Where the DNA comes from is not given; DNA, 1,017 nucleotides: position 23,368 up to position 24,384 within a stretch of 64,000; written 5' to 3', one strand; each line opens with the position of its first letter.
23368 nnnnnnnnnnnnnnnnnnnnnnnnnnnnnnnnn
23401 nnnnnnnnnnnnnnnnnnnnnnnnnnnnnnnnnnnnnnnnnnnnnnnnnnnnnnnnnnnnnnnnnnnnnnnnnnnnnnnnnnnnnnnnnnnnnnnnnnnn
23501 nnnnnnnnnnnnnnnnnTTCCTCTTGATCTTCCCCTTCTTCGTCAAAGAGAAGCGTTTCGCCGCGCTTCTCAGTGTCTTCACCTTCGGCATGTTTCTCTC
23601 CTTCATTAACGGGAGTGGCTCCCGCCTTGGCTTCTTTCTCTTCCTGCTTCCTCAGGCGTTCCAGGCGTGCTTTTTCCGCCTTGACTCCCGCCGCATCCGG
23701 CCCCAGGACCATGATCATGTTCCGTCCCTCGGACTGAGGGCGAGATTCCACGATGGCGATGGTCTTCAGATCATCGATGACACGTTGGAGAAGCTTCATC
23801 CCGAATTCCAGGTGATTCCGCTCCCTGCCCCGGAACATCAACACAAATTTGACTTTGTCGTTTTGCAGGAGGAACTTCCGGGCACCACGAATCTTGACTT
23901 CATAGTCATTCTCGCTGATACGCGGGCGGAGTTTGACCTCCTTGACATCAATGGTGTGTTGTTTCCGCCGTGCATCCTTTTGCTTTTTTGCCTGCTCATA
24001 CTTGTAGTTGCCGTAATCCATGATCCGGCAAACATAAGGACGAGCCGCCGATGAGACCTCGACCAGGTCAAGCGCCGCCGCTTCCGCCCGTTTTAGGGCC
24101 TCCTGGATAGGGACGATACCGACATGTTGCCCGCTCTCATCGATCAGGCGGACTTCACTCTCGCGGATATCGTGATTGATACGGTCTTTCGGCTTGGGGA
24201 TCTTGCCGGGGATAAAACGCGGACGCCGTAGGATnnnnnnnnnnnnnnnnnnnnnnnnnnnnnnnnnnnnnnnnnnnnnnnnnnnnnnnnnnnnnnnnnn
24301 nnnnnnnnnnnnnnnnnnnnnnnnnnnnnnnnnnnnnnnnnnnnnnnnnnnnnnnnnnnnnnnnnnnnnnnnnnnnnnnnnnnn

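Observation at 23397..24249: infC with non-AUG (AUC) start directly after the thrS stop, and a C-terminal extension overlapping rpmI by 77 nt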

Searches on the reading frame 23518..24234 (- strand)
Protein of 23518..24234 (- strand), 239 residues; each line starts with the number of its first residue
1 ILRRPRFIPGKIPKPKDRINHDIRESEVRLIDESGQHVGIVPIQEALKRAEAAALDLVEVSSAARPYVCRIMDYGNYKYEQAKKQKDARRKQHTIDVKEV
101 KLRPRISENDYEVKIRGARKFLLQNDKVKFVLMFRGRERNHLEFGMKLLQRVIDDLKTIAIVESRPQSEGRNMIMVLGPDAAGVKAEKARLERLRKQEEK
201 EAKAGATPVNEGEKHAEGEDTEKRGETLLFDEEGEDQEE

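Call 6: search_protein_families(library=pfam, proteins=[window:23518-24234:-], max_evalue=0.01)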
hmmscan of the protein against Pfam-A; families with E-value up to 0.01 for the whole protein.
seq(239 aa): 2 families
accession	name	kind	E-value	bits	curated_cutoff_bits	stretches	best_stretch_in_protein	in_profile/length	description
PF00707.27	IF3_C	-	1.1e-32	112.2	34.8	1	95-179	1-85/86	Translation initiation factor IF-3, C-terminal domain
PF05198.21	IF3_N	-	2.6e-30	104.9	26.9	1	19-88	1-70/70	Translation initiation factor IF-3, N-terminal domain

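Call 7: search_protein_families(library=ncbifam, proteins=[window:23518-24234:-], max_evalue=0.01)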
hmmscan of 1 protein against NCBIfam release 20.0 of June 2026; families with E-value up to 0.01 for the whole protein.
seq(239 aa): 1 family
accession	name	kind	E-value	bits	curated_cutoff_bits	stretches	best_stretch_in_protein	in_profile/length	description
TIGR00168.2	infC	equivalog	8.7e-65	217.6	60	1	16-180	4-168/170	translation initiation factor IF-3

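Call 8: find_homologous_proteins(query=window:23518-24234:-)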
Query seq(239 aa) (239 aa): 7248 proteins with E <= 0.001 among 8000 candidates; the best 120 are listed.
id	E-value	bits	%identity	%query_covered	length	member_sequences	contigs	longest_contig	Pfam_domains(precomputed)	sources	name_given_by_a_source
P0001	6.1e-119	414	93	88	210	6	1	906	PF00707.28,PF05198.22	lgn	-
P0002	1.5e-109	383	76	97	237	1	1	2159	PF00707.28,PF05198.22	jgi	jgi:translation initiation factor IF-3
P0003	5.3e-104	365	76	94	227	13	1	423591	PF00707.28,PF05198.22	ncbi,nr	ncbi:MAG: translation initiation factor IF-3 [Candidatus Omnitrophica bacterium]|nr:translation init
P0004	6.6e-88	312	90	70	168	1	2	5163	PF00707.28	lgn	-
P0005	3.8e-83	297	71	79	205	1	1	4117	PF00707.28,PF05198.22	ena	-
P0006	1.5e-82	295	73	76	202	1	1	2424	PF00707.28,PF05198.22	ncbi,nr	ncbi:MAG: translation initiation factor IF-3, partial [Candidatus Omnitrophica bacterium]|nr:transla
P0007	1.5e-82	295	73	76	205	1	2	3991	PF00707.28,PF05198.22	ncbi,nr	ncbi:MAG: translation initiation factor IF-3 [Candidatus Omnitrophica bacterium]|nr:translation init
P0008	1.6e-82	295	73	76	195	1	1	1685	PF00707.28,PF05198.22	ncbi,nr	ncbi:MAG: translation initiation factor IF-3, partial [Candidatus Omnitrophica bacterium]|nr:transla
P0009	1.4e-81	292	68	84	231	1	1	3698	PF00707.28,PF05198.22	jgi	jgi:translation initiation factor IF-3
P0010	2.1e-81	291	69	80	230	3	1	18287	PF00707.28,PF05198.22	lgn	-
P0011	1.7e-78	282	65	81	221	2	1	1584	PF00707.28,PF05198.22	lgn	-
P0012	4.3e-78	280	74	71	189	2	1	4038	PF00707.28,PF05198.22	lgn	-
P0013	2.1e-77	278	82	64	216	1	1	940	PF00707.28,PF05198.22,PF04016.19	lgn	-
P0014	6.1e-77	276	82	68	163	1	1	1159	PF00707.28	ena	-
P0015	7.7e-77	276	72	72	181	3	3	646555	PF00707.28,PF05198.22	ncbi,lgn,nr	ncbi:MAG: Translation initiation factor IF-3 [bacterium]|nr:Translation initiation factor IF-3 [bact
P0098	5.7e-50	188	49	72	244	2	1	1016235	PF00707.28,PF05198.22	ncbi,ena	-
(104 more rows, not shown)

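Call 9: find_related_loci(query=window:23518-24234:-, collection=genome_contigs, flank=3000)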
Query seq(239 aa) (239 aa) in genome_contigs; peptide patterns used: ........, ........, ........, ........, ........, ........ (x = any residue, [..] = any of these).
491 stretches matched a pattern; 334 encode a relative of the query (tblastn E <= 1e-3); the best 80 are kept; 80 distinct loci.
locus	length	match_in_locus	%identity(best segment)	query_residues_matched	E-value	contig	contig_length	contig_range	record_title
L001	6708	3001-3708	93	1-236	3e-145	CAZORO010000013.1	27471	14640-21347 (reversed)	MAG TPA_asm: uncultured bacterium isolate SRP278314_co2_16 genome assembly, contig: NODE_2342_length_27471_cov_4.680150,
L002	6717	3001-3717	91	1-239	2e-144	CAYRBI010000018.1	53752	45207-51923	MAG TPA_asm: uncultured bacterium isolate binchicken_co66_130 genome assembly, contig: NODE_1102_length_53752_cov_9.5577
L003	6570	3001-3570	84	1-190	2e-108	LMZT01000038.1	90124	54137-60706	MAG: Candidatus Hinthialibacteria bacterium OLB16 UZ16_OP3001CONTIG000038, whole genome shotgun sequence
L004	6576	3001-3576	71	2-193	1e-83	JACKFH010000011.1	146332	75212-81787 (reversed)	MAG: Candidatus Omnitrophota bacterium isolate HK-STAS-OLB16-2 HK-STAS-OLB16-2_11, whole genome shotgun sequence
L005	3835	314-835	53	1-179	5e-57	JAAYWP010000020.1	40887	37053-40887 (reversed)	MAG: Syntrophomonadaceae bacterium isolate AS4GglBPBL_35 1876_AS4G, whole genome shotgun sequence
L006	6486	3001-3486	56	18-179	1e-56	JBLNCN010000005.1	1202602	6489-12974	MAG: Bacillota bacterium isolate MAG124 PRJNA950955_bin31_renamed_4, whole genome shotgun sequence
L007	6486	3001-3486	55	18-179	3e-56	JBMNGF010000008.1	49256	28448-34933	MAG: Syntrophaceticus sp. isolate SBF912LR0HQ0155 contig_15750, whole genome shotgun sequence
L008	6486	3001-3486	56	18-179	2e-56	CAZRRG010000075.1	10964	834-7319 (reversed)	MAG TPA_asm: uncultured Eubacteriales bacterium isolate binchicken_co117_464 genome assembly, contig: NODE_10814_length_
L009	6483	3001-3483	57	19-179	2e-55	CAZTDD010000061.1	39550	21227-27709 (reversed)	MAG TPA_asm: uncultured bacterium isolate SRP141376_co1_272 genome assembly, contig: NODE_2404_length_39550_cov_8.986910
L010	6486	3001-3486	56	18-179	8e-56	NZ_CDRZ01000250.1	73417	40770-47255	Syntrophaceticus schinkii strain Sp3, whole genome shotgun sequence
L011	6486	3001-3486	54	18-179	2e-55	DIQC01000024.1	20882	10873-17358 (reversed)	MAG TPA_asm: Thermacetogenium sp. UBA5472 UBA5472_contig_7634, whole genome shotgun sequence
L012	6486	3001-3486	55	18-179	9e-56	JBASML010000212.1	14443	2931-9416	MAG: Syntrophaceticus sp. isolate MFD13483_ilm_asm_bin7 k127_36641, whole genome shotgun sequence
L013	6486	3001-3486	54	18-179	3e-55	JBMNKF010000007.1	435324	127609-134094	MAG: Bacillota bacterium isolate SBF912LR0HQ0015 contig_53056, whole genome shotgun sequence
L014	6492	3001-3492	54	18-181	4e-55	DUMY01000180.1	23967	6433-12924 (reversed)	MAG TPA_asm: Syntrophomonadaceae bacterium isolate AS05jafATM_105 57072_AS05, whole genome shotgun sequence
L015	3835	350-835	54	18-179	5e-55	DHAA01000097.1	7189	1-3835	MAG TPA_asm: Thermacetogenium sp. UBA4966 UBA4966_contig_2454, whole genome shotgun sequence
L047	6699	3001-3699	47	13-237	3e-51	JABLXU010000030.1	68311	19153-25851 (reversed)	MAG: Candidatus Omnitrophota bacterium isolate Ch114 contig30, whole genome shotgun sequence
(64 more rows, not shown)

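Call 26: find_encoding_contigs(protein=P0002, flank=2500, max_places=2)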
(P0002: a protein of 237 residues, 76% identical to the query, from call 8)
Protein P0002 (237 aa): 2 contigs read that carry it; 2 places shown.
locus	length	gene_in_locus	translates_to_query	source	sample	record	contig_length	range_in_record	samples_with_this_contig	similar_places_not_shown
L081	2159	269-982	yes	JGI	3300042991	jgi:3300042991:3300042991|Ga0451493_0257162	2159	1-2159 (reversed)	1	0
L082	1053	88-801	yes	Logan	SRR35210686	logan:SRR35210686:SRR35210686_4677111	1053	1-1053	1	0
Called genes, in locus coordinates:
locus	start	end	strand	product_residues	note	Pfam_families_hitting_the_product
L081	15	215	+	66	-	PF03129:HGTP_anticodon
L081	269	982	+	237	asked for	PF05198:IF3_N, PF00707:IF3_C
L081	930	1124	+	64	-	PF01632:Ribosomal_L35p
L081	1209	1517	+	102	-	PF00453:Ribosomal_L20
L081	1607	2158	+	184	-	?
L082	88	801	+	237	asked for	PF05198:IF3_N, PF00707:IF3_C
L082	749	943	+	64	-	PF01632:Ribosomal_L35p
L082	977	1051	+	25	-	?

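Call 27: find_encoding_contigs(protein=P0003, flank=2500, max_places=2)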
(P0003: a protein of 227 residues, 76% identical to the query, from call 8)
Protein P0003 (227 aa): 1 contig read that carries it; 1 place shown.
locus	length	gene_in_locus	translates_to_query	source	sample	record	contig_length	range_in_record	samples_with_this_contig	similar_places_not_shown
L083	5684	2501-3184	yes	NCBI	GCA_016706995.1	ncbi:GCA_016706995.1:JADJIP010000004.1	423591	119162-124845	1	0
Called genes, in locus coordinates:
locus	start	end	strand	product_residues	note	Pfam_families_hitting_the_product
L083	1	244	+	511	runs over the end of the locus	PF00501:AMP-binding, PF13193:AMP-binding_C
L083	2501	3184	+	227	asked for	PF05198:IF3_N, PF00707:IF3_C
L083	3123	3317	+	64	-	PF01632:Ribosomal_L35p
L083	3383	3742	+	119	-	PF00453:Ribosomal_L20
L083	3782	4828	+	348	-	PF02912:Phe_tRNA-synt_N, PF01409:tRNA-synt_2d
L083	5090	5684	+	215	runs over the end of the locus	PF01636:APH (faint)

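Call 28: find_encoding_contigs(protein=P0009, flank=2500, max_places=2)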
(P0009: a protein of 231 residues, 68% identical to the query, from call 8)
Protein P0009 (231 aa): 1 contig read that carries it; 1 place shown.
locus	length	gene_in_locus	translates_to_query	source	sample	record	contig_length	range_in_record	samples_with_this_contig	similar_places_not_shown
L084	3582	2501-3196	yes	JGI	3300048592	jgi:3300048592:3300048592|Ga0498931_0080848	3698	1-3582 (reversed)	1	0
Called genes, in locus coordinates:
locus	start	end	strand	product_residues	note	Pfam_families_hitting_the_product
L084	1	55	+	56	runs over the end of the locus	?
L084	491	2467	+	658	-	PF02824:TGS, PF07973:tRNA_SAD, PF00587:tRNA-synt_2b, PF03129:HGTP_anticodon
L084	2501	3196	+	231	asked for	PF05198:IF3_N, PF00707:IF3_C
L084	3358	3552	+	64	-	-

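Call 37: find_encoding_contigs(protein=P0098, flank=1500, max_places=1)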
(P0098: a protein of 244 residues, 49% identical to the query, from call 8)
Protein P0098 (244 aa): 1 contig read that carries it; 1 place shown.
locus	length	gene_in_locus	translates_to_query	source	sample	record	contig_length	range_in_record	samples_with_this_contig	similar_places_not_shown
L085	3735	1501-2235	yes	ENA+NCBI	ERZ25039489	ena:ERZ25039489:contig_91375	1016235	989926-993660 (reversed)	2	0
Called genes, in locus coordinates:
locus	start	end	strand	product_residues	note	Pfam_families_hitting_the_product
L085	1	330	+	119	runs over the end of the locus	PF10369:ALS_ss_C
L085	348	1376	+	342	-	PF02826:2-Hacid_dh_C (weak), PF03446:NAD_binding_2 (faint), PF03807:F420_oxidored (weak), PF07991:KARI_N, PF01450:KARI_C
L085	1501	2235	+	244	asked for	PF05198:IF3_N, PF00707:IF3_C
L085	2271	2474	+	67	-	PF01632:Ribosomal_L35p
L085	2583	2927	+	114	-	PF00453:Ribosomal_L20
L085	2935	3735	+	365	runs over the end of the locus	PF02912:Phe_tRNA-synt_N, PF01409:tRNA-synt_2d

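Call 54: predict_structure(alignment_id=A2)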
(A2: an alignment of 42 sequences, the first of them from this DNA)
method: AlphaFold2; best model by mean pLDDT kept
length: 239 residues; sequences in the alignment: 42
mean_pLDDT: 88.5   pTM: 0.65
mean pLDDT of the five models: 88.5, 87.7, 86.9, 86.7, 85.7
residues with pLDDT >= 90: 177; 70-90: 19; 50-70: 37; < 50: 6
segments of 3 or more residues with pLDDT < 50: 217-221
pLDDT, mean of each block of 10 residues (from residue 1): 66 78 95 97 98 97 95 96 92 92 96 98 98 93 96 98 97 97 96 96 80 52 58 59
secondary structure, 60 per line:
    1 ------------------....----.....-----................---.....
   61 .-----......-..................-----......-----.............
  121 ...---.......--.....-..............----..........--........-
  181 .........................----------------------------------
elements in order: E27-31 E37-42 H43-52 E56-61 E67-72 H74-91 E97-102 H108-123 E127-133 H136-140 H142-155 E160-169 E172-179 H181-205

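Call 57: search_solved_structures(query=window:23518-24234:-, max_evalue=0.001)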
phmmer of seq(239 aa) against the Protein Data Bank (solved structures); distinct sequences matched with E-value up to 0.001: 11.
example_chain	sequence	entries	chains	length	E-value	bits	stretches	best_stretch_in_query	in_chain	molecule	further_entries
8jsg_A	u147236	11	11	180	1.6e-49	172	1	17-180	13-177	Translation initiation factor IF-3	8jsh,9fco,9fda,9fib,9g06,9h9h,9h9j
5me0_Y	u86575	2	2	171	4.5e-47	164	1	19-180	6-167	Translation initiation factor IF-3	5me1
5me0_Z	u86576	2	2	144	5.5e-42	147.3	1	43-180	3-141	Translation initiation factor IF-3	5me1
5lmn_X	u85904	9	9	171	8.3e-39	136.9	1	20-180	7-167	Translation initiation factor IF-3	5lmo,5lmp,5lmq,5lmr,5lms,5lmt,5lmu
2ife_A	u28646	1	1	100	3.2e-24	89.3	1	89-180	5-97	PROTEIN (TRANSLATION INITIATION FACTOR IF3)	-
1tig_A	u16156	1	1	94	9.7e-22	81.1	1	91-180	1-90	TRANSLATION INITIATION FACTOR 3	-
6vrj_A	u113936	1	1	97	4.6e-21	78.9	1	88-180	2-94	Translation initiation factor IF-3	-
1i96_V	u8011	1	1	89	1.2e-19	74.3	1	96-180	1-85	TRANSLATION INITIATION FACTOR IF3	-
1tif_A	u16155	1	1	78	4.7e-18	69.1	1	19-90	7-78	TRANSLATION INITIATION FACTOR 3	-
6o6d_A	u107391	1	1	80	4.9e-14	56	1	18-88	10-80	Translation initiation factor IF-3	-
2m71_A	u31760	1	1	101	9.6e-11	45.2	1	94-182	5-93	Translation initiation factor IF-3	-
